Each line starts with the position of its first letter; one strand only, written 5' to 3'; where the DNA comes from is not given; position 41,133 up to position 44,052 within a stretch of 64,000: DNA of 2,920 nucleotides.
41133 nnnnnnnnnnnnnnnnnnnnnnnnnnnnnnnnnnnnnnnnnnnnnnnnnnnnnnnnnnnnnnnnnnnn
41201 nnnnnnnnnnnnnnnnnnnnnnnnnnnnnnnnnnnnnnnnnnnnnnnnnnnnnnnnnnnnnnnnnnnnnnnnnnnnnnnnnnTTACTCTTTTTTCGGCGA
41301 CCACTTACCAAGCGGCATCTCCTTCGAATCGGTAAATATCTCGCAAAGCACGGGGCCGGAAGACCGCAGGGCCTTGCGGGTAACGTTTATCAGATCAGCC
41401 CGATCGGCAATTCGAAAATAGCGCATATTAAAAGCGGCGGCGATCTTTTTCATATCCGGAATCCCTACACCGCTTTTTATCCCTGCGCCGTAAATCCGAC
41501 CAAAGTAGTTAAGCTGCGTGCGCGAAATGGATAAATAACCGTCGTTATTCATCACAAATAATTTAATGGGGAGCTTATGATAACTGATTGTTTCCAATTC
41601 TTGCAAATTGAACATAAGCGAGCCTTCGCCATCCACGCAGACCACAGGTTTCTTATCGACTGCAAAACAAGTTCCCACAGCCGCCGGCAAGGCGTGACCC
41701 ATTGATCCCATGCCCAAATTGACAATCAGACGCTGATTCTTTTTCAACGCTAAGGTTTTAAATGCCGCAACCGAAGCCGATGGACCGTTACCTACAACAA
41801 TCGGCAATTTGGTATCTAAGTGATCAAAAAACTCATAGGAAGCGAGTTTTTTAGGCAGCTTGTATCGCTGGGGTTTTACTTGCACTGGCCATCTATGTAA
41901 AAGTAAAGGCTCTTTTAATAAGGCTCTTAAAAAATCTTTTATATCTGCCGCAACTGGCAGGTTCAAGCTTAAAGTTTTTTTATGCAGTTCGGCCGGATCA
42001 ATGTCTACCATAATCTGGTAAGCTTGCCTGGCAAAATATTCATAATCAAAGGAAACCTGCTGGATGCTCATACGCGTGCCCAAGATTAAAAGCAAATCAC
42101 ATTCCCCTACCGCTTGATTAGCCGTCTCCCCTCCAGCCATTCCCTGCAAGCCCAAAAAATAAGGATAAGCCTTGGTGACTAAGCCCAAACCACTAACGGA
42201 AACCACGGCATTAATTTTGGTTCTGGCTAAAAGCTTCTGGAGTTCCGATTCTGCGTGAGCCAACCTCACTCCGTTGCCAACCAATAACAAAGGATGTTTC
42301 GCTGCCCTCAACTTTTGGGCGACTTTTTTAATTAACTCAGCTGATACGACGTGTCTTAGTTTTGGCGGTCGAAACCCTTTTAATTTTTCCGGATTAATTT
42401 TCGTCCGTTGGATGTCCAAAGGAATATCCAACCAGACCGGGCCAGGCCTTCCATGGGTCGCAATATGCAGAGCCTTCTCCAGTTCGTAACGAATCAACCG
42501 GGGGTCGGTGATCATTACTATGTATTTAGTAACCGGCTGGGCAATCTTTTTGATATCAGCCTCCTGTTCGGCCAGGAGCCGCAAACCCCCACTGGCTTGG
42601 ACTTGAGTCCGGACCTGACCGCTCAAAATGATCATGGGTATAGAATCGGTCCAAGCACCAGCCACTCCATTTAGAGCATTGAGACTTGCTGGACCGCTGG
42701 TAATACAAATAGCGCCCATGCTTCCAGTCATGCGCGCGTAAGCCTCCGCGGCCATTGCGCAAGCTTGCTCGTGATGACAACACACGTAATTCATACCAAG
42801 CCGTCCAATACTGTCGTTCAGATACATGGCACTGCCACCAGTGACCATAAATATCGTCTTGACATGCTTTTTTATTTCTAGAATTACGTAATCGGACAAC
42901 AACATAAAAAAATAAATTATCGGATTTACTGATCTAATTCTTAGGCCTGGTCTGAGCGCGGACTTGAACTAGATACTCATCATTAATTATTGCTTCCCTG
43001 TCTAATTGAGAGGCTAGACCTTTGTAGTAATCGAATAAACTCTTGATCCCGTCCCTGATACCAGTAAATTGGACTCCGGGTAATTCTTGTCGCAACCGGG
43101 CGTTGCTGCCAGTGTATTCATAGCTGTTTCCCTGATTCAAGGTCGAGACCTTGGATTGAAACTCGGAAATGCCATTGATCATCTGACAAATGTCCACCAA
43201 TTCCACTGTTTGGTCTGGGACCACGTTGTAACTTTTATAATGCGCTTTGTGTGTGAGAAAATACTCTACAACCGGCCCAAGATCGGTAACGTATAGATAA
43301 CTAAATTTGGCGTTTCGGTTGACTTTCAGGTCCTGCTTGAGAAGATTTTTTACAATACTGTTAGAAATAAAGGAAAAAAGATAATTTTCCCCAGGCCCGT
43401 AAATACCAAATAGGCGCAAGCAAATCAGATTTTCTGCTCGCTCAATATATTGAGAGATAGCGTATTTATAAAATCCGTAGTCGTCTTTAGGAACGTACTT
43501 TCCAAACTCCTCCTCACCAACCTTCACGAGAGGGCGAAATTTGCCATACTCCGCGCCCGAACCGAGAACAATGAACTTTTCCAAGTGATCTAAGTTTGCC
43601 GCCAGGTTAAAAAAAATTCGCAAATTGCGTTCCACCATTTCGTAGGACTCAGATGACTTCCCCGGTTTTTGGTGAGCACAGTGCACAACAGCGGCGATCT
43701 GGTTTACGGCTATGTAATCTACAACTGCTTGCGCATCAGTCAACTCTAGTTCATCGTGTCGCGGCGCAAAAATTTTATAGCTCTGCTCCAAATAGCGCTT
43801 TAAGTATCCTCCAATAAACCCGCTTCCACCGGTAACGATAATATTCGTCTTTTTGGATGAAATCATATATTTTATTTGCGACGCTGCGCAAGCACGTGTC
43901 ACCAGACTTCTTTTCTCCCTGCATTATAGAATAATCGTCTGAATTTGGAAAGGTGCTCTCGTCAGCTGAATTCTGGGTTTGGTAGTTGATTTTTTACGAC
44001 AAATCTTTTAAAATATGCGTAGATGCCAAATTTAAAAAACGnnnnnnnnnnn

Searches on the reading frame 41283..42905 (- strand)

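Call 13: search_protein_families(library=pfam, proteins=[window:41283-42905:-], max_evalue=0.001)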
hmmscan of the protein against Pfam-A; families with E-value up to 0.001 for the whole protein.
window:41283-42905:- (540 aa): 3 families
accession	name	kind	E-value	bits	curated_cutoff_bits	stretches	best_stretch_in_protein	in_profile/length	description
PF00205.28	TPP_enzyme_M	-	2.4e-32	111.9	30.4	1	192-329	1-137/137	Thiamine pyrophosphate enzyme, central domain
PF02776.23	TPP_enzyme_N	-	2.1e-30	105.4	26.8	1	3-108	3-110/119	Thiamine pyrophosphate enzyme, N-terminal TPP binding domain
PF02775.26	TPP_enzyme_C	-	2.1e-29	102.7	21.9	1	379-523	7-151/151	Thiamine pyrophosphate enzyme, C-terminal TPP binding domain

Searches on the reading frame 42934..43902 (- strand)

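Call 13: search_protein_families(library=pfam, proteins=[window:42934-43902:-], max_evalue=0.001)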
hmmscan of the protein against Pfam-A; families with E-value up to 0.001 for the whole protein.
window:42934-43902:- (322 aa): 4 families
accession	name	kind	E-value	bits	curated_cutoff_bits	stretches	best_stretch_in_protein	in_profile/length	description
PF01370.27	Epimerase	-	9.2e-27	94.4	20.9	1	21-227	1-239/240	NAD dependent epimerase/dehydratase family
PF04321.23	RmlD_sub_bind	-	6.3e-07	29.2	27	1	20-178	2-163/287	RmlD substrate binding domain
PF16363.11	GDP_Man_Dehyd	-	2.5e-06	27.6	27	0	52-243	59-263/332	GDP-mannose 4,6 dehydratase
PF01073.25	3Beta_HSD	-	0.00096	18.7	22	0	160-207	174-220/280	3-beta hydroxysteroid dehydrogenase/isomerase family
